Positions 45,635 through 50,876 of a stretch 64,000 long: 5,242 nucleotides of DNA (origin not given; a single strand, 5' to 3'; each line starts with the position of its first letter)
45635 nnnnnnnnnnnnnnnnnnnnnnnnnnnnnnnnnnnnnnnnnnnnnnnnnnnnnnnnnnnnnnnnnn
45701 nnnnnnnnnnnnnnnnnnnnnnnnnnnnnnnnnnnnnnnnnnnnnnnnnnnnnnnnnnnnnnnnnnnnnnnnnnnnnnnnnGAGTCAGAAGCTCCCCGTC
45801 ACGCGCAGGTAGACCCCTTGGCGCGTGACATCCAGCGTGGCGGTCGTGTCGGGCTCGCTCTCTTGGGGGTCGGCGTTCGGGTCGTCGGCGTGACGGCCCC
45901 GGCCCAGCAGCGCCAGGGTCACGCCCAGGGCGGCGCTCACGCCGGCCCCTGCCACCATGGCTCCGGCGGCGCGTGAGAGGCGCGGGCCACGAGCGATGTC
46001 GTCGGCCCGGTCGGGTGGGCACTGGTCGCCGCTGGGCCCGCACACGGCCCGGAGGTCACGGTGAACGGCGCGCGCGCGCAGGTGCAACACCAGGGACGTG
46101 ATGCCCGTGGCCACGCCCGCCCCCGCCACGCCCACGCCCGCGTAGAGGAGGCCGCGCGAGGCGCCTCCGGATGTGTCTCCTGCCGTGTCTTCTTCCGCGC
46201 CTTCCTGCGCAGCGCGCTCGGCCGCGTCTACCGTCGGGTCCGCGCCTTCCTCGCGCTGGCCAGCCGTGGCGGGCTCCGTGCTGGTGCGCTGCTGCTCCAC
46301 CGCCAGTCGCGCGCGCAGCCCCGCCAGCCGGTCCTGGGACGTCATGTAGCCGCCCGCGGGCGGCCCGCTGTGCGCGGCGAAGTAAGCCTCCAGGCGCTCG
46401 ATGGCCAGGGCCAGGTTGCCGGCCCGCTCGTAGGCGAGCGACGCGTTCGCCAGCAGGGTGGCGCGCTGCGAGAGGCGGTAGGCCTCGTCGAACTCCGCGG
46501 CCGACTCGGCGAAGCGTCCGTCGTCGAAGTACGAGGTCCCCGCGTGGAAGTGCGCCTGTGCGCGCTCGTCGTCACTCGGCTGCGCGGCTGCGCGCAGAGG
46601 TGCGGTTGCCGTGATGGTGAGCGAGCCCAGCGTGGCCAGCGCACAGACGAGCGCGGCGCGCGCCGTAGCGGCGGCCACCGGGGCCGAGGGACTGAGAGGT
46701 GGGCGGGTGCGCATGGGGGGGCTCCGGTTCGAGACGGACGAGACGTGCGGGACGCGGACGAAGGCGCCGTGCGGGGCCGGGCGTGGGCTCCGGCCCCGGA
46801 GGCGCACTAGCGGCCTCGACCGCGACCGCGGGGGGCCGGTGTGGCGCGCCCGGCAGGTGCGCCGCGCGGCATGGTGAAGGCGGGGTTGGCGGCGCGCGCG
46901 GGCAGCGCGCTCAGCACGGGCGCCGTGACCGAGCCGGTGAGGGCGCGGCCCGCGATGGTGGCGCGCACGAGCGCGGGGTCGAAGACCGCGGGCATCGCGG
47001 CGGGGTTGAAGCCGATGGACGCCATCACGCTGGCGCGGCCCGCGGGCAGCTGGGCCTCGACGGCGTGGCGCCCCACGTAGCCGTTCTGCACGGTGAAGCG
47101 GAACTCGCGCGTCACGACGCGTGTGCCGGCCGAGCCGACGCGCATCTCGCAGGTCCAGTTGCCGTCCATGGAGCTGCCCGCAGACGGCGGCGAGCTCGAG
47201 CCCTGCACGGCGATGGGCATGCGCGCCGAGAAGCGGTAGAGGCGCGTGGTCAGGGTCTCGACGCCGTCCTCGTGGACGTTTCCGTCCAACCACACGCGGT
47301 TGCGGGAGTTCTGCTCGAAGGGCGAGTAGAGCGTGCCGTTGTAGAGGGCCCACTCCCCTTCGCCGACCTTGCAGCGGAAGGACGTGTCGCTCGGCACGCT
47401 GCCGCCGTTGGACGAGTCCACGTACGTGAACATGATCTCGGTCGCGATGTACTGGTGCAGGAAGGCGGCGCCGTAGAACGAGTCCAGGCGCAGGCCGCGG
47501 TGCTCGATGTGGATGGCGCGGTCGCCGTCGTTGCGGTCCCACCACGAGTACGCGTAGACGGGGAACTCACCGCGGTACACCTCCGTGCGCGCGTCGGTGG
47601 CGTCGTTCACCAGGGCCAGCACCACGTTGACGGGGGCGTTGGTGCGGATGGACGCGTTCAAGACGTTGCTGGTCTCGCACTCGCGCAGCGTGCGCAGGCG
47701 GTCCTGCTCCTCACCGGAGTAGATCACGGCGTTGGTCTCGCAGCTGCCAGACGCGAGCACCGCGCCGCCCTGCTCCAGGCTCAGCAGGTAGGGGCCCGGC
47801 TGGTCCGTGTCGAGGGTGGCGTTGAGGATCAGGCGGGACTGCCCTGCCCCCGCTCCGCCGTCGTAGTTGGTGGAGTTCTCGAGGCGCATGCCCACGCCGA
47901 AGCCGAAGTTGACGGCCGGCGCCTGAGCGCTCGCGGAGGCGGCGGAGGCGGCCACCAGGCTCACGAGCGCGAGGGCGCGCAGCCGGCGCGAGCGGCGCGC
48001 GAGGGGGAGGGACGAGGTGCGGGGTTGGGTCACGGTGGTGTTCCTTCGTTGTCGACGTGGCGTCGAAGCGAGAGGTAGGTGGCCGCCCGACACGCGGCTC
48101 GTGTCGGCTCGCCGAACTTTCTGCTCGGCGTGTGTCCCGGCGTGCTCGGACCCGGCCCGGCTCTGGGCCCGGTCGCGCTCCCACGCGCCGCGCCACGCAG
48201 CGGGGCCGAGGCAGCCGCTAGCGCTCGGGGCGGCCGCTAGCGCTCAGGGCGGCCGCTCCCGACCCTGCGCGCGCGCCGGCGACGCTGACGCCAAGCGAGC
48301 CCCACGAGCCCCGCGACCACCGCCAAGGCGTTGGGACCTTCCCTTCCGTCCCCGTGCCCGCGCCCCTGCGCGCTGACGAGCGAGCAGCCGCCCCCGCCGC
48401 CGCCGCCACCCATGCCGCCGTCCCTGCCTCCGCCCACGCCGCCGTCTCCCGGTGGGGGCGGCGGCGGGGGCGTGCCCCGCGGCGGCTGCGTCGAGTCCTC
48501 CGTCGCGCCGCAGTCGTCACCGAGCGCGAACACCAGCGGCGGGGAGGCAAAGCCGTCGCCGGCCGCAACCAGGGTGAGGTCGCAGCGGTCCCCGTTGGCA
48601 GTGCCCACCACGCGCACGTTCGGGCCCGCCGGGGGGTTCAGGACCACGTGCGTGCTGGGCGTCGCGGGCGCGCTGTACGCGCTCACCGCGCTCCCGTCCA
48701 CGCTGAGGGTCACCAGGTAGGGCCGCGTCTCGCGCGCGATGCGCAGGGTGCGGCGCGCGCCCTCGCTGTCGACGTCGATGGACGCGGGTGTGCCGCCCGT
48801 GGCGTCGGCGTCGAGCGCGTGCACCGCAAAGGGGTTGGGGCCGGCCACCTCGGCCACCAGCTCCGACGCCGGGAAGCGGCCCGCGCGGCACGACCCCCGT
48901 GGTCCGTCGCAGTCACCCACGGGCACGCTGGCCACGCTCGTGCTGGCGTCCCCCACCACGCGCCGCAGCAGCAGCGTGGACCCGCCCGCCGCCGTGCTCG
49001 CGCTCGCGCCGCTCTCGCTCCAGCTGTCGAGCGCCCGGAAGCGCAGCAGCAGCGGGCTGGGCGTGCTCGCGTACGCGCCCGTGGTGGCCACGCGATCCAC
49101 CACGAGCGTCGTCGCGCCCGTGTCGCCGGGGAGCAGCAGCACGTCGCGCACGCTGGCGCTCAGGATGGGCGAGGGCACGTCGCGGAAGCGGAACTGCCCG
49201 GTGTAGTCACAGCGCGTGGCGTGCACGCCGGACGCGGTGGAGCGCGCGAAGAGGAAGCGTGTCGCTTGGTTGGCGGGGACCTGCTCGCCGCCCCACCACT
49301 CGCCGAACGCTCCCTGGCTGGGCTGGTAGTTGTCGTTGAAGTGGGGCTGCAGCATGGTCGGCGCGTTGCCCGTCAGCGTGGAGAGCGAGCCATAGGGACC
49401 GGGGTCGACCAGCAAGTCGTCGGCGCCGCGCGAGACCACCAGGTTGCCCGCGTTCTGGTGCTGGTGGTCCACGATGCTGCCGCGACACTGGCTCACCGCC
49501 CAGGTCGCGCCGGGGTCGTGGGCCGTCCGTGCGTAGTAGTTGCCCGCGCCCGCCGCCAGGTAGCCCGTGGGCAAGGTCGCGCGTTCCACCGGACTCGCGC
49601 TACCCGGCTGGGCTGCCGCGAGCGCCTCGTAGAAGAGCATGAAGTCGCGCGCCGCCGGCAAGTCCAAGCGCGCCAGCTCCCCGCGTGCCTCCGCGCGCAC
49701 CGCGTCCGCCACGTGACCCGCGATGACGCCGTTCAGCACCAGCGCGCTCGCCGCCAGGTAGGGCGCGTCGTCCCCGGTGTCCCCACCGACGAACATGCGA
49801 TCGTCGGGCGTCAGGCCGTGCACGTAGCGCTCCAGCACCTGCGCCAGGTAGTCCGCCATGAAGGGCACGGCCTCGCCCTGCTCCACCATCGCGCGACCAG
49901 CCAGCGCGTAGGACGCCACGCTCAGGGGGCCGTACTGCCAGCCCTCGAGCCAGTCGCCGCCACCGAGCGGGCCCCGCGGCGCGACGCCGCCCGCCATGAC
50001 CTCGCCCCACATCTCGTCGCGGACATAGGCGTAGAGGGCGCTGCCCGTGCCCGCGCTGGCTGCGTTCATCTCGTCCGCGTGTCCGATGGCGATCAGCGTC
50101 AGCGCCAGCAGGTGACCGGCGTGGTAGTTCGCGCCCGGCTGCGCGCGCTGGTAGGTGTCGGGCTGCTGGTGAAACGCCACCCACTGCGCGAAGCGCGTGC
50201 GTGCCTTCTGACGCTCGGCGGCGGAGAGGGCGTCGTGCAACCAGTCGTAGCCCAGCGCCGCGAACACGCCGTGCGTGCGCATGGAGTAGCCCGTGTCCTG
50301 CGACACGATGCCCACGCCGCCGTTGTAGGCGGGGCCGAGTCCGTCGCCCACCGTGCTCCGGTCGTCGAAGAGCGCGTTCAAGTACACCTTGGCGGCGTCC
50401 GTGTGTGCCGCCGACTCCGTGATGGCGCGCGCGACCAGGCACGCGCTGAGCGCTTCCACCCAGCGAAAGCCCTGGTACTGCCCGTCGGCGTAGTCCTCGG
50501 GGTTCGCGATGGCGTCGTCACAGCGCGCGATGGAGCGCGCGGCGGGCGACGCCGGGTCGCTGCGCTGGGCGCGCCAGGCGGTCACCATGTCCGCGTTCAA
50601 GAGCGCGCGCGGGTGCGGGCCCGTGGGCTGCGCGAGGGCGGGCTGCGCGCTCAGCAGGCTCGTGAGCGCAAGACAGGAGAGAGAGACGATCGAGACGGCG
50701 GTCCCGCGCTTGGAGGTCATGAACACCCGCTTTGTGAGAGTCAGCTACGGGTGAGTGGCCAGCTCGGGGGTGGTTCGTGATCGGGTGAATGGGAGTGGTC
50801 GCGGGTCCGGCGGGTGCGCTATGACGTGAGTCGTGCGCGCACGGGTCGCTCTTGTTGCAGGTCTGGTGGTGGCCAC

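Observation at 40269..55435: A four-gene ECF-sigma cassette (barrel-like secreted protein / sigma / TPR-like single-pass protein / RCC1 lipoprotein) is present twice, ~11 kb apart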

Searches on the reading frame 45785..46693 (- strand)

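Call 51: search_protein_families(library=pfam, proteins=[window:45785-46693:-], max_evalue=0.01)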
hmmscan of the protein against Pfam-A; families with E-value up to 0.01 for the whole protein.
window:45785-46693:- (302 aa): 2 families
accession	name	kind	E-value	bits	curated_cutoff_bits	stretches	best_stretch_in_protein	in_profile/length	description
PF07719.23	TPR_2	-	0.00029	21.2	27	1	45-75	1-31/34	Tetratricopeptide repeat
PF13432.12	TPR_16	-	0.0071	17.2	32.7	1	39-75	27-61/65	Tetratricopeptide repeat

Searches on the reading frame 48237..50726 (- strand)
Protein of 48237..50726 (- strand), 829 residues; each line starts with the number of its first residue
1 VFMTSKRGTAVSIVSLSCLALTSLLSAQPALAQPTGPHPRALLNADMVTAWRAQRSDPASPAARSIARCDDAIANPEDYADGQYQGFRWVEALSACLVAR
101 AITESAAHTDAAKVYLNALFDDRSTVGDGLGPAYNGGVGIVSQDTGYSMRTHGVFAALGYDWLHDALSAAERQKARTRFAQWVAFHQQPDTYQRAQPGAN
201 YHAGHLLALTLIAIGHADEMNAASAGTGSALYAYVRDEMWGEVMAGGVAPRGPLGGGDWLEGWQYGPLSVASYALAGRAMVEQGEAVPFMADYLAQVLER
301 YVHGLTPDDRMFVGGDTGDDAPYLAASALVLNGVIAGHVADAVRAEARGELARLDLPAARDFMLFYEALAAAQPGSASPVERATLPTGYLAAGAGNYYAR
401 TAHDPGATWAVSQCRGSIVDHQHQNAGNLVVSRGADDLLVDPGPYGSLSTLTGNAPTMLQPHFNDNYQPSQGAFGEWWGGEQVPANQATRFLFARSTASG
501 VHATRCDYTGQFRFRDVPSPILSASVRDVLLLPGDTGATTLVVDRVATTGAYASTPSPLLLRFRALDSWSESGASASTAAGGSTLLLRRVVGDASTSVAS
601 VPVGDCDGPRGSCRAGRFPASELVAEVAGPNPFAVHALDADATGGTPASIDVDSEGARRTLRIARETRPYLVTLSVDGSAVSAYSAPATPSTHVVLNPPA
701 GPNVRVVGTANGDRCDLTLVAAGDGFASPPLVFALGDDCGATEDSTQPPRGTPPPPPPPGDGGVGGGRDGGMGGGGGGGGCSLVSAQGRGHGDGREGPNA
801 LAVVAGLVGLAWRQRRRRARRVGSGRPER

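Call 51: search_protein_families(library=pfam, proteins=[window:48237-50726:-], max_evalue=0.01)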
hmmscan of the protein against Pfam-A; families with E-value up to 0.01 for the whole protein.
window:48237-50726:- (829 aa): 0 families
